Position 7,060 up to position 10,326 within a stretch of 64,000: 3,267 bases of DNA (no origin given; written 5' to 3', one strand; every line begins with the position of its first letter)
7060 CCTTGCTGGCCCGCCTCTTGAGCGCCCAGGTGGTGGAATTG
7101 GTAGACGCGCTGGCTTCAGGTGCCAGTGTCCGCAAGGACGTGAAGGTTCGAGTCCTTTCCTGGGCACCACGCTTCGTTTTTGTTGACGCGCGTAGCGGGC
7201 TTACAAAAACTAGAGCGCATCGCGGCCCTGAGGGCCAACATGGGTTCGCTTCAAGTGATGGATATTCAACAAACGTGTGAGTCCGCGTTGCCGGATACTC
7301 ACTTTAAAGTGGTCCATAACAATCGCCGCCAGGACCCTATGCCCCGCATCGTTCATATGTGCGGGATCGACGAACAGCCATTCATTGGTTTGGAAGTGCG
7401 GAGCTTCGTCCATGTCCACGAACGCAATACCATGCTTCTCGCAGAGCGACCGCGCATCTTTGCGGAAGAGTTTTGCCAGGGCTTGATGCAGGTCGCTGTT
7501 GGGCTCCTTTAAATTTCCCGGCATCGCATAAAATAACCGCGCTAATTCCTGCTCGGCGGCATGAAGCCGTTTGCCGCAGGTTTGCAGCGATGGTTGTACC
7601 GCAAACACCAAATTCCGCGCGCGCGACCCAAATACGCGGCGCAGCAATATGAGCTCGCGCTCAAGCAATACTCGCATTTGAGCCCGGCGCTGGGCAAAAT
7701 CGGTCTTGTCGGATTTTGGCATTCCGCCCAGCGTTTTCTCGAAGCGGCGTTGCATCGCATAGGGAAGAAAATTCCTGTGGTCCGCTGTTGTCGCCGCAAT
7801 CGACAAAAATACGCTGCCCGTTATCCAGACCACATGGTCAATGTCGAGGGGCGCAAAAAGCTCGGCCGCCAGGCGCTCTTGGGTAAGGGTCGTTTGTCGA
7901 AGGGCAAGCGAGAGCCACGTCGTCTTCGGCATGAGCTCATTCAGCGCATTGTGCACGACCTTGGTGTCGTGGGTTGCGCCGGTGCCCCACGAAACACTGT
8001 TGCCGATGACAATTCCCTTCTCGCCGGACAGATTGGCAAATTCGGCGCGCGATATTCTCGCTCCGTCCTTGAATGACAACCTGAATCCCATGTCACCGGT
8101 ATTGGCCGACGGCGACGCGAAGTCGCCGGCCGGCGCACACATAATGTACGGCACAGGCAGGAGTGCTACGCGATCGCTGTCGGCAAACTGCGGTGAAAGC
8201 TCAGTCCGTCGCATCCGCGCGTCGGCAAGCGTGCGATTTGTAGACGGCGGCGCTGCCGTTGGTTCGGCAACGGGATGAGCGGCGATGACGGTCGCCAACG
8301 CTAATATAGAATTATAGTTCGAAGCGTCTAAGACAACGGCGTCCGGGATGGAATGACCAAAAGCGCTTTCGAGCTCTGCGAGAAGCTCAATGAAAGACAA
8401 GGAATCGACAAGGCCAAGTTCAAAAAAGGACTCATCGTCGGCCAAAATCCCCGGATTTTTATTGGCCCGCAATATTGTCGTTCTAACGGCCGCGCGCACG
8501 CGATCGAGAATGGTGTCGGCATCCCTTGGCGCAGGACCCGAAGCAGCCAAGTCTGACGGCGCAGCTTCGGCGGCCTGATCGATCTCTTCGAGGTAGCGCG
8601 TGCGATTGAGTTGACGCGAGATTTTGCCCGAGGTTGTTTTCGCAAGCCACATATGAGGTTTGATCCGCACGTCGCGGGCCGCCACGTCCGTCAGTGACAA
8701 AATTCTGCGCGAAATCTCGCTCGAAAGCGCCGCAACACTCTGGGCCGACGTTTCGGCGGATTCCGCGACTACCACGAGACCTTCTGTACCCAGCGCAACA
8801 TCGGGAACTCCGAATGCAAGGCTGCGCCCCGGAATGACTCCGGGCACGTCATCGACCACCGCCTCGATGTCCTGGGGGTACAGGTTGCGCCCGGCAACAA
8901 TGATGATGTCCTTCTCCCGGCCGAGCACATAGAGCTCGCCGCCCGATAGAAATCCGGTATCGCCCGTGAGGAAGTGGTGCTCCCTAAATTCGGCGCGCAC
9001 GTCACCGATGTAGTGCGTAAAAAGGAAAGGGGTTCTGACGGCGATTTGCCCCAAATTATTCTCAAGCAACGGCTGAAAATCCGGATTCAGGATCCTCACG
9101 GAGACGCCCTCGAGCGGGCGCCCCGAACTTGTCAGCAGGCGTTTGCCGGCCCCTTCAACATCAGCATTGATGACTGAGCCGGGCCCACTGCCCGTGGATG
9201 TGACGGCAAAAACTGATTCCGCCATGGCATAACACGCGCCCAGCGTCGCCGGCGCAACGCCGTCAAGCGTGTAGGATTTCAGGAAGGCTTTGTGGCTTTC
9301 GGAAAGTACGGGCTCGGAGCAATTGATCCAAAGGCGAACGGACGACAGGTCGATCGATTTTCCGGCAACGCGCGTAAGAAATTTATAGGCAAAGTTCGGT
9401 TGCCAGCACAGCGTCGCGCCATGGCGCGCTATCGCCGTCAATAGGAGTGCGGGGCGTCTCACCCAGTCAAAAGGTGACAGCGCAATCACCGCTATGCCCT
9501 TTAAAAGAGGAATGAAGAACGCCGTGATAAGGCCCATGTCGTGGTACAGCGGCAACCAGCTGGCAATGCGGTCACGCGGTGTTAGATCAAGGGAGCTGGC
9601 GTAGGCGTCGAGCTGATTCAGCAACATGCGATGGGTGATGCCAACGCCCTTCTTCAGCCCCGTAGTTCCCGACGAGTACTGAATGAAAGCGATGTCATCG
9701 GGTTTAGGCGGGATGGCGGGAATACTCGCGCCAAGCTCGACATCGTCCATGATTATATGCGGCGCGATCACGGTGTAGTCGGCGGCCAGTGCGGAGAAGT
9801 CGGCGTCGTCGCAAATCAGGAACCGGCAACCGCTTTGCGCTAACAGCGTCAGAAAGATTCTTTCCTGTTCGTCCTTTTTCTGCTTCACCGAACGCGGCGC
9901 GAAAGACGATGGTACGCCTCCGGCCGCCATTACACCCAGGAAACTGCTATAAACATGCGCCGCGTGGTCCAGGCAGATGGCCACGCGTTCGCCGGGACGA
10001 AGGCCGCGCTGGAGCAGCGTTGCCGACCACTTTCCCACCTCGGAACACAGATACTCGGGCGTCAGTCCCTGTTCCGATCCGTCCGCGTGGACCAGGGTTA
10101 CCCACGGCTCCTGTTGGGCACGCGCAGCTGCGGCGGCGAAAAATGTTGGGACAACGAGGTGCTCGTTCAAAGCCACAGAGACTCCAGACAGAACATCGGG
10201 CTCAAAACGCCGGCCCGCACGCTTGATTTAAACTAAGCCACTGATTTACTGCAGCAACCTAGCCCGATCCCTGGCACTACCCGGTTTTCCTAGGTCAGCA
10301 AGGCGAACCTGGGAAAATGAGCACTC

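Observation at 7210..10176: Single 988-aa FAAL - carrier protein - SGNH fusion next to tRNA-Leu: a self-contained load/carry/transfer enzyme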

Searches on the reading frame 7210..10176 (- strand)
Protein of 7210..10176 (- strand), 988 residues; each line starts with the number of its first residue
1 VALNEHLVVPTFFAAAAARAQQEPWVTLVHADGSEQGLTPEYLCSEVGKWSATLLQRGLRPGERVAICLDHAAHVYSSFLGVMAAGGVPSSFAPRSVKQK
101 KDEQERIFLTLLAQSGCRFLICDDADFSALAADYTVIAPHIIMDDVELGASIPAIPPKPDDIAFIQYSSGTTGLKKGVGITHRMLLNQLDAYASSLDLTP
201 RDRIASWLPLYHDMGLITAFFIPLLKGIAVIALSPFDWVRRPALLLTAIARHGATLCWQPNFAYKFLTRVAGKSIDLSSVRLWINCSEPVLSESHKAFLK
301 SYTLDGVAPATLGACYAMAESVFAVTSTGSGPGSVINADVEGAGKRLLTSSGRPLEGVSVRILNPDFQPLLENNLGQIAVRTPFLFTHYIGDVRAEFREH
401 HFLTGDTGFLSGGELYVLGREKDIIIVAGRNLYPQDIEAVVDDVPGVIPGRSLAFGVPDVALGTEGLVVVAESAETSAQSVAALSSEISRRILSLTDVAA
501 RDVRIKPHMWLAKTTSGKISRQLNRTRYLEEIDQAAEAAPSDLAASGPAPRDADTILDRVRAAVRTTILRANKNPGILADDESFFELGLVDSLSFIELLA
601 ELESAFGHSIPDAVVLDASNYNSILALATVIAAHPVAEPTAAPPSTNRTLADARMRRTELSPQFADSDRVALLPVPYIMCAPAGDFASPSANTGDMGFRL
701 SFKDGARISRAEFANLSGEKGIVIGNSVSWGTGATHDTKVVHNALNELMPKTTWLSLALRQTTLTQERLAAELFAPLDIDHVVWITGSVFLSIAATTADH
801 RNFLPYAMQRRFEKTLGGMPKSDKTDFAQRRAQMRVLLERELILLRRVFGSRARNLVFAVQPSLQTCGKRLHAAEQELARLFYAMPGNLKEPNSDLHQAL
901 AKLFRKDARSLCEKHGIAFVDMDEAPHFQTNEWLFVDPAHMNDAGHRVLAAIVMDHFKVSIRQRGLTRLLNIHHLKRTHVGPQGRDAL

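Call 6: search_protein_families(library=pfam, proteins=[window:7210-10176:-], max_evalue=1)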
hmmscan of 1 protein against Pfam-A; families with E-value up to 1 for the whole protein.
window:7210-10176:- (988 aa): 3 families
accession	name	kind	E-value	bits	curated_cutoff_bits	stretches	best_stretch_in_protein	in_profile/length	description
PF00501.34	AMP-binding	-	6.7e-51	173.7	29.9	1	21-389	6-383/384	AMP-binding enzyme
PF00550.31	PP-binding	-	4.8e-10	40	20.8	1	568-626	7-65/67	Phosphopantetheine attachment site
PF13472.12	Lipase_GDSL_2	-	0.00019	22.4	32.9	1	864-948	89-178/178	GDSL-like Lipase/Acylhydrolase family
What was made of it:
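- On ANL adenylate-forming superfamily: Pfam PF00501 E 6.7e-51, above the cut-off (call 6).
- On Acyl/peptidyl carrier protein: PF00550 E 4.8e-10, 40 bits against a 20.8-bit cut-off (call 6).
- Checked: Lipase_GDSL_2 scores only 22.4 bits against a 32.9-bit cut-off, and covers block V only (call 6).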

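Call 7: search_protein_families(library=ncbifam, proteins=[window:7210-10176:-], max_evalue=1)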
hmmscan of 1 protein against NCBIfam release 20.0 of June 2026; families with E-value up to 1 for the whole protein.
window:7210-10176:- (988 aa): 118 families (the best 25 are shown)
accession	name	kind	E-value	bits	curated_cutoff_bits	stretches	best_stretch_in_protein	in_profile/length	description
NF005850.0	PRK07768.1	subfamily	3.9e-76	256.4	572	1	49-526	41-541/545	long-chain-fatty-acid--CoA ligase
NF006624.1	PRK09192.1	subfamily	2.4e-75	254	600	1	42-531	49-563/567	fatty acyl-AMP ligase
NF004282.0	PRK05691.1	subfamily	3.4e-63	212.5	4090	1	48-620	50-645/4334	non-ribosomal peptide synthase/polyketide synthase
NF004510.0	PRK05851.1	equivalog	3e-62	210.4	621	1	71-532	63-523/525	long-chain-fatty acid--ACP ligase MbtM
NF009124.0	PRK12476.1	subfamily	6.5e-58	196.3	922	2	54-329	84-368/612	fatty acyl-AMP ligase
NF038339.3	FAAL_FadD32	equivalog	8.6e-52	176.1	975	2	32-330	47-353/625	long-chain-fatty-acid--AMP ligase FadD32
NF004509.1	PRK05850.1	subfamily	1.1e-50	172.6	775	2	32-341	32-354/578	fatty-acid--AMP ligase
NF040633.1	FadD32_Coryne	exception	4.4e-50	170.6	875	2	157-328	198-376/614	FadD32-like long-chain-fatty-acid--AMP ligase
NF005702.0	PRK07514.1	subfamily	1.7e-46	158.6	558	1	14-529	7-501/506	malonyl-CoA synthase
NF038337.1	FAAL_FadD21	exception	4.4e-41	141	1100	1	55-528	55-569/579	fatty-acid--AMP ligase FAAL21/FadD21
NF004837.0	PRK06187.1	subfamily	3.7e-40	137.7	476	2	155-533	165-527/531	long-chain-fatty-acid--CoA ligase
NF038338.1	FAAL_FadD28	exception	8.1e-35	120.2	1100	2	52-342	52-356/580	fatty-acid--AMP ligase FAAL28/FadD28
NF005801.1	PRK07656.1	equivalog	1.8e-31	109.4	657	2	158-485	162-467/500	FadD3 family acyl-CoA ligase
TIGR01733.1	AA-adenyl-dom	subfamily_domain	1e-30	106.9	317.4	1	51-447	13-404/409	amino acid adenylation domain-containing protein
TIGR01923.1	menE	equivalog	1e-29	103.7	330.15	2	348-485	276-411/442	o-succinylbenzoate--CoA ligase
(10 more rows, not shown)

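Call 8: find_homologous_proteins(query=window:7210-10176:-)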
Query window:7210-10176:- (988 aa): 6896 proteins with E <= 0.001 among 8000 candidates; the best 120 are listed.
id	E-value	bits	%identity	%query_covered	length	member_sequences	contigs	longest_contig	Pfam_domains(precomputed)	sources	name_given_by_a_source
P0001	0.0e+0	2227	100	100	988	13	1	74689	PF00550.32,PF00501.35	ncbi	-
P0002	0.0e+0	1308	62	97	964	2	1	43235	PF00550.32,PF00501.35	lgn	-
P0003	0.0e+0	1269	60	97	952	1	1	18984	PF00550.32,PF00501.35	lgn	-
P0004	0.0e+0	1177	56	96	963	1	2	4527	PF00550.32,PF00501.35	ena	-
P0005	2.3e-250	851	46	94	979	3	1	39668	PF00501.35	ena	-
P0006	3.1e-235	801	44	96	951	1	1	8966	PF00550.32,PF00501.35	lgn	-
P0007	8.9e-232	790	43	94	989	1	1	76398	PF00550.32,PF00501.35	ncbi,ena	-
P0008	1.3e-223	763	43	94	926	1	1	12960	PF00550.32,PF00501.35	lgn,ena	-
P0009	5.6e-194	665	40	94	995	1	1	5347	PF00501.35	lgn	-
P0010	2.2e-192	660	41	95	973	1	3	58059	PF00550.32,PF00501.35,PF13472.13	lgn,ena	-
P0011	2.3e-188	646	40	94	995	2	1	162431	PF00501.35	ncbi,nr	ncbi:MAG: AMP-binding protein [Rhodocyclales bacterium]|nr:AMP-binding protein [Rhodocyclales bacter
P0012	3.3e-187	642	40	96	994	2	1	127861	PF00501.35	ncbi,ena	-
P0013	2.3e-186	640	39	94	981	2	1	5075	PF00501.35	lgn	-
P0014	1.5e-181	624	39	96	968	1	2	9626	PF00501.35,PF13472.13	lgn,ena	-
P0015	8.5e-181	621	43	76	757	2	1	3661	PF00550.32,PF00501.35,PF14535.13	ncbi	ncbi:MAG: hypothetical protein RL477_817, partial [Pseudomonadota bacterium]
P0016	7.4e-176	605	38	94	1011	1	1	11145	PF00501.35,PF13472.13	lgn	-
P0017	3.8e-174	599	37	94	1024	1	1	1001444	PF00501.35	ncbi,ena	-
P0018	1.5e-173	597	38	92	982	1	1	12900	PF00501.35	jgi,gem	-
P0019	2.4e-173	597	38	95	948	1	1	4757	PF00501.35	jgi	jgi:fatty-acyl-CoA synthase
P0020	3.1e-172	593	35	96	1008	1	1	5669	PF00550.32,PF00501.35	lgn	-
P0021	3.4e-172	593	37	95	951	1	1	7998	PF00501.35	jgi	jgi:fatty-acyl-CoA synthase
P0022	1.3e-170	588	37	95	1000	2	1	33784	PF00501.35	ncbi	-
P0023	4.8e-170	586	36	95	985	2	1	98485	PF00550.32,PF00501.35,PF13472.13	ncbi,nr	ncbi:MAG: AMP-binding protein [Magnetococcales bacterium]|nr:AMP-binding protein [Magnetococcales ba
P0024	2.1e-169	584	36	95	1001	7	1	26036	PF00501.35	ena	-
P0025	5.1e-169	582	36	95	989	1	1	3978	PF00501.35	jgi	jgi:acyl-CoA synthetase (AMP-forming)/AMP-acid ligase II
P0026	5.2e-169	582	36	95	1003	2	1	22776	PF00501.35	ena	-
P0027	1.7e-167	577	36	96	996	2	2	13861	PF00501.35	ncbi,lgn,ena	-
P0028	2.3e-166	573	37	95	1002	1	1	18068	PF00501.35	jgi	jgi:fatty-acyl-CoA synthase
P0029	6.9e-166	572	36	95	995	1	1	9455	PF00501.35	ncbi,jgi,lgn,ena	jgi:acyl-CoA synthetase (AMP-forming)/AMP-acid ligase II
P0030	5.3e-159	549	33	94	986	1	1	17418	PF00501.35,PF13472.13,PF00657.29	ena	-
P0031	8.9e-159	548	35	97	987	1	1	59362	PF00550.32,PF00501.35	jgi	jgi:fatty-acyl-CoA synthase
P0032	4.4e-157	543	35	95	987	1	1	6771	PF00550.32,PF00501.35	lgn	-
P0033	1.6e-156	541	35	94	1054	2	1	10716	PF00501.35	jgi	-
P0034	5.0e-156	539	35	96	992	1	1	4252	PF00501.35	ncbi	-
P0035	4.9e-154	533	34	94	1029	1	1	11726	PF00501.35,PF13472.13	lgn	-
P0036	1.8e-153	531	34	96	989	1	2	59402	PF00501.35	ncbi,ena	ncbi:MAG: AMP-binding protein [Pseudomonadota bacterium]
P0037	1.1e-148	515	35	96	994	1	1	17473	PF00501.35,PF23024.2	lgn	-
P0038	1.6e-148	514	33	93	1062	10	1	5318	PF00501.35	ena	-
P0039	2.6e-147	510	37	84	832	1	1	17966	PF00501.35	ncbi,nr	ncbi:MAG: AMP-binding protein, partial [Betaproteobacteria bacterium]|nr:AMP-binding protein [Betapr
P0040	4.6e-143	496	32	93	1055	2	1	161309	PF00501.35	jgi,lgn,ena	-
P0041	2.4e-142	494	35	94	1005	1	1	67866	PF00550.32,PF00501.35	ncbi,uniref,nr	ncbi:non-ribosomal peptide synthetase [Azospirillum soli]|uniref:non-ribosomal peptide synthetase n=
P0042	1.7e-141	491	33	96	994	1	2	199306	PF00501.35,PF23024.2,PF13472.13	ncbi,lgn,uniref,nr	ncbi:AMP-binding protein [Nisaea sp.]|uniref:AMP-binding protein n=1 Tax=Nisaea sp. TaxID=2024842 Re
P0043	7.7e-140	486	34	95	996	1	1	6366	PF00501.35,PF13472.13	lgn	-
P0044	3.5e-135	470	42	63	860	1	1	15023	PF00132.31,PF00501.35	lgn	-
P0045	9.8e-135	469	42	62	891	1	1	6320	PF00132.31,PF00501.35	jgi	jgi:fatty-acyl-CoA synthase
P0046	3.4e-133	464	45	55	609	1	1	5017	PF00550.32,PF00501.35,PF14535.13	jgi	jgi:acyl-CoA synthetase (AMP-forming)/AMP-acid ligase II/acyl carrier protein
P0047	8.8e-133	462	41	63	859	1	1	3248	PF00132.31,PF00501.35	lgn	-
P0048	5.0e-132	460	41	63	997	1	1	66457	PF00501.35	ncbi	-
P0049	1.3e-131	459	38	73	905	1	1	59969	PF00550.32,PF00132.31,PF00501.35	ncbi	-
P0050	2.1e-131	458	41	63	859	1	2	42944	PF00132.31,PF00501.35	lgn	-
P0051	6.1e-131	456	41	64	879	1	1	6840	PF00550.32,PF00132.31,PF00501.35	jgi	jgi:fatty-acyl-CoA synthase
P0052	1.7e-129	451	41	63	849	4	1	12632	PF00132.31,PF00501.35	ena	-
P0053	2.8e-129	451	42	59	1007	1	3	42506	PF00501.35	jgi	-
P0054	3.0e-129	451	40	63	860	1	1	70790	PF00550.32,PF00132.31,PF00501.35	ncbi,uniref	ncbi:AMP-binding protein [Minwuia sp.]|uniref:AMP-binding protein n=1 Tax=Minwuia sp. TaxID=2493630 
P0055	3.2e-129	451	42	62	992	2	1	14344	PF00501.35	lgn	-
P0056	5.2e-129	450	42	63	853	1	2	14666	PF00550.32,PF00132.31,PF00501.35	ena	-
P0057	1.2e-128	449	41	62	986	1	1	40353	PF00550.32,PF00501.35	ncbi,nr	ncbi:MAG: AMP-binding protein [Verrucomicrobia bacterium]|nr:AMP-binding protein [Verrucomicrobiota 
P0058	1.2e-128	449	40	62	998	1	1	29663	PF00550.32,PF00501.35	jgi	jgi:acyl-CoA synthetase (AMP-forming)/AMP-acid ligase II/acyl carrier protein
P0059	1.5e-128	448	41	62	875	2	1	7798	PF00132.31,PF00501.35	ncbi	-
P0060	1.7e-128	448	40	63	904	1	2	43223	PF00132.31,PF00501.35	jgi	jgi:fatty-acyl-CoA synthase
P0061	2.0e-128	448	39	64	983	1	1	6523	PF00501.35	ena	-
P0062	2.2e-128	448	39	63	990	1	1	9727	PF00501.35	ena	-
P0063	2.3e-128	448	39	63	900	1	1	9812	PF00132.31,PF00501.35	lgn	-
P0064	3.1e-128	447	38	63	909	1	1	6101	PF00132.31,PF00501.35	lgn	-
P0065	3.4e-128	447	39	63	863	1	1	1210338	PF00132.31,PF00501.35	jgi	jgi:fatty-acyl-CoA synthase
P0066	4.4e-127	443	40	64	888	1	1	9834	PF00132.31,PF00501.35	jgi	-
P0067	7.4e-127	443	40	64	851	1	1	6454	PF00132.31,PF00501.35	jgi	-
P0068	9.2e-127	442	41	63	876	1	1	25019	PF00132.31,PF00501.35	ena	-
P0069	1.1e-126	442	39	65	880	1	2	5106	PF00132.31,PF00501.35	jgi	jgi:fatty-acyl-CoA synthase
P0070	2.1e-126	441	30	94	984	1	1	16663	PF00501.35,PF23024.2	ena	-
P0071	2.9e-126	441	39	61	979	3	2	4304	PF00550.32,PF00501.35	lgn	-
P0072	3.3e-126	441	40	59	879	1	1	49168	PF00132.31,PF00501.35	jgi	jgi:acyl-CoA synthetase (AMP-forming)/AMP-acid ligase II/acetyltransferase-like isoleucine patch sup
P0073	4.8e-126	440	41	61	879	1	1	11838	PF00550.32,PF00132.31,PF00501.35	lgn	-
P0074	5.4e-126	440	39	66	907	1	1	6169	PF00550.32,PF00501.35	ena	-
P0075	5.4e-126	440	35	80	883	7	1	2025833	PF00132.31,PF00501.35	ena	-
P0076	6.2e-126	440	40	62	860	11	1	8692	PF00132.31,PF00501.35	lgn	-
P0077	1.1e-125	439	38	62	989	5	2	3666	PF00501.35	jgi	jgi:fatty-acyl-CoA synthase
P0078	1.2e-125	439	31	95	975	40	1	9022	PF00501.35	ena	-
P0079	1.3e-125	439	39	62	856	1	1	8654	PF00132.31,PF00501.35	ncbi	-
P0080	1.6e-125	438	41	63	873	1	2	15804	PF00132.31,PF00501.35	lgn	-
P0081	1.8e-125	438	41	61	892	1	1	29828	PF14602.13,PF00132.31,PF00501.35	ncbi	-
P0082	3.4e-125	437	40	63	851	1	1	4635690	PF00132.31,PF00501.35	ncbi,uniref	ncbi:MAG: AMP-binding protein [Minwuia sp.]|uniref:AMP-binding protein n=1 Tax=Minwuia sp. TaxID=249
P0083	5.4e-125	437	38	61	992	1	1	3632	PF00501.35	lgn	-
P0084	6.8e-125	436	39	63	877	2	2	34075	PF14602.13,PF00132.31,PF00501.35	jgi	-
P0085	7.1e-125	436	38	62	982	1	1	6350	PF00501.35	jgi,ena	-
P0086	9.2e-125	436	37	71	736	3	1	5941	PF00501.35,PF14535.13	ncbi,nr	ncbi:MAG: non-ribosomal peptide synthetase, partial [Gammaproteobacteria bacterium]|nr:non-ribosomal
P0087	1.5e-124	435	40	64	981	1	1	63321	PF00501.35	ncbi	-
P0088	1.5e-124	435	32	94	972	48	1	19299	PF00501.35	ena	-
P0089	2.2e-124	435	41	62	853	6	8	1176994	PF00132.31,PF00501.35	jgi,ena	-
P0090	2.6e-124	434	39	63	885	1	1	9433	PF00132.31,PF00501.35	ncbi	-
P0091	2.7e-124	434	38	63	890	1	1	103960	PF00132.31,PF00501.35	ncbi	ncbi:MAG: AMP-binding protein [Phycisphaerae bacterium]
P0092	4.0e-124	434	32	94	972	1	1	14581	PF00501.35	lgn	-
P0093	4.6e-124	433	42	51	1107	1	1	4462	PF00501.35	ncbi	-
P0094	6.5e-124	433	41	59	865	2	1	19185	PF00132.31,PF00501.35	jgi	-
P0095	6.7e-124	433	40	63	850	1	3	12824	PF00132.31,PF00501.35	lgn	-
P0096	8.0e-124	433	41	60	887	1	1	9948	PF00550.32,PF00132.31,PF00501.35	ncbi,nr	ncbi:MAG: hypothetical protein D6744_16075 [Planctomycetota bacterium]|nr:MAG: hypothetical protein 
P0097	9.0e-124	433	43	60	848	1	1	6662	PF00550.32,PF00132.31,PF00501.35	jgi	jgi:fatty-acyl-CoA synthase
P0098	1.3e-123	432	39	59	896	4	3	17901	PF00550.32,PF00132.31,PF00501.35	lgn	-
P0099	1.4e-123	432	38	63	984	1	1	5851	PF00501.35,PF23024.2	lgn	-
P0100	1.7e-123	432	40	63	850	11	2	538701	PF00132.31,PF00501.35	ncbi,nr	ncbi:AMP-binding protein [Minwuia thermotolerans]|nr:AMP-binding protein [Minwuia thermotolerans]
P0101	1.8e-123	432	40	61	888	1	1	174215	PF00132.31,PF00501.35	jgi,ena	-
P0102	2.5e-123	431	40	63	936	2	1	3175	PF00501.35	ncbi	-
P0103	2.6e-123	431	38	64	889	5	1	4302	PF00132.31,PF00501.35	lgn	-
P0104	3.9e-123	430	40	62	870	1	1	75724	PF14602.13,PF00132.31,PF00501.35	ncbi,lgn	-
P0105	4.4e-123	430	40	62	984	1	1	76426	PF00501.35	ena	-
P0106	5.3e-123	430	38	66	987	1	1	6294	PF00501.35,PF14535.13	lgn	-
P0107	5.8e-123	430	37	63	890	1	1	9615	PF00132.31,PF00501.35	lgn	-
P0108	9.1e-123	429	38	65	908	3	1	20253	PF00132.31,PF00501.35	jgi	jgi:fatty-acyl-CoA synthase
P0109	1.5e-122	428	40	62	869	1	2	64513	PF00501.35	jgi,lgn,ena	-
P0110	1.6e-122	428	38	61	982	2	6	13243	PF00550.32,PF00501.35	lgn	-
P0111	1.9e-122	428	40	62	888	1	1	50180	PF00132.31,PF00501.35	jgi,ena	-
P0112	2.1e-122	428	37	64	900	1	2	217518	PF00132.31,PF00501.35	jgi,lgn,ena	-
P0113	4.7e-122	427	39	63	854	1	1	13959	PF00550.32,PF14602.13,PF00132.31,PF00501.35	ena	-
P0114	5.4e-122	427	39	62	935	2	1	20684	PF00132.31,PF00501.35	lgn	-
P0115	6.3e-122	426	41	60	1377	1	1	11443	PF14559.13,PF00501.35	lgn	-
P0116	7.6e-122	426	38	64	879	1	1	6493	PF00132.31,PF00501.35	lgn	-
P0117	7.9e-122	426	34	78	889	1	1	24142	PF00132.31,PF00501.35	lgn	-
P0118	1.2e-121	426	38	64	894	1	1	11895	PF00132.31,PF00501.35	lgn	-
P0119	2.9e-121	424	39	62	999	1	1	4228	PF00550.32,PF00501.35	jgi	jgi:acyl-CoA synthetase (AMP-forming)/AMP-acid ligase II/acyl carrier protein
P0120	3.2e-121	424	38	62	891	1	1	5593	PF00132.31,PF00501.35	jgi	jgi:acyl-CoA synthetase (AMP-forming)/AMP-acid ligase II/acetyltransferase-like isoleucine patch sup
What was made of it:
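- Closest known: FAAL-carrier-hexapeptide. Same: They share the FAAL-carrier cassette (38-45% identity over about 63% of the query, E around 1e-125 to 1e-135; call 8) and have one extra C-terminal catalytic domain.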

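Call 21: find_encoding_contigs(protein=P0001, flank=10000, max_places=3)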
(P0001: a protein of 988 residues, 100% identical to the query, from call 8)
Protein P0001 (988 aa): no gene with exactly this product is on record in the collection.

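Call 22: find_encoding_contigs(protein=P0002, flank=10000, max_places=2)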
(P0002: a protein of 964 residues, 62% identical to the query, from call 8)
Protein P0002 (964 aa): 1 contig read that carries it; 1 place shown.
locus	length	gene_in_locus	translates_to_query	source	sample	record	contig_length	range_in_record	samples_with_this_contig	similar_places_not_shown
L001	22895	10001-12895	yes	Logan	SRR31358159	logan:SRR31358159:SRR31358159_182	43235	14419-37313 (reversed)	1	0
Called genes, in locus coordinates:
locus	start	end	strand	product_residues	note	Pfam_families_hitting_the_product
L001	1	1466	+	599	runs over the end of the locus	PF00920:ILVD_EDD_N, PF24877:ILV_EDD_C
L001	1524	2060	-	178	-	PF01035:DNA_binding_1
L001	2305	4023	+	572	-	PF00682:HMGL-like, PF22617:HCS_D2, PF08502:LeuA_dimer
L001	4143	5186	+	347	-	PF06723:MreB_Mbl, PF00022:Actin, PF25216:Volactin (faint), PF11104:PilM_2 (faint), PF00012:HSP70, PF14450:FtsA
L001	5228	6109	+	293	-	PF04085:MreC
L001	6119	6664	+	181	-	PF04093:MreD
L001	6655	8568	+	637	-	PF03717:PBP_dimer, PF00905:Transpeptidase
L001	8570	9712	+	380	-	PF01098:FTSW_RODA_SPOVE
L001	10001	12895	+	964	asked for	PF00501:AMP-binding, PF00550:PP-binding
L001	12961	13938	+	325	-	PF03069:FmdA_AmdA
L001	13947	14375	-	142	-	PF12844:HTH_19, PF13560:HTH_31, PF01381:HTH_3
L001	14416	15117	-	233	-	-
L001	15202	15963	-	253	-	-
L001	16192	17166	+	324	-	PF01544:CorA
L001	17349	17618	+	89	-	-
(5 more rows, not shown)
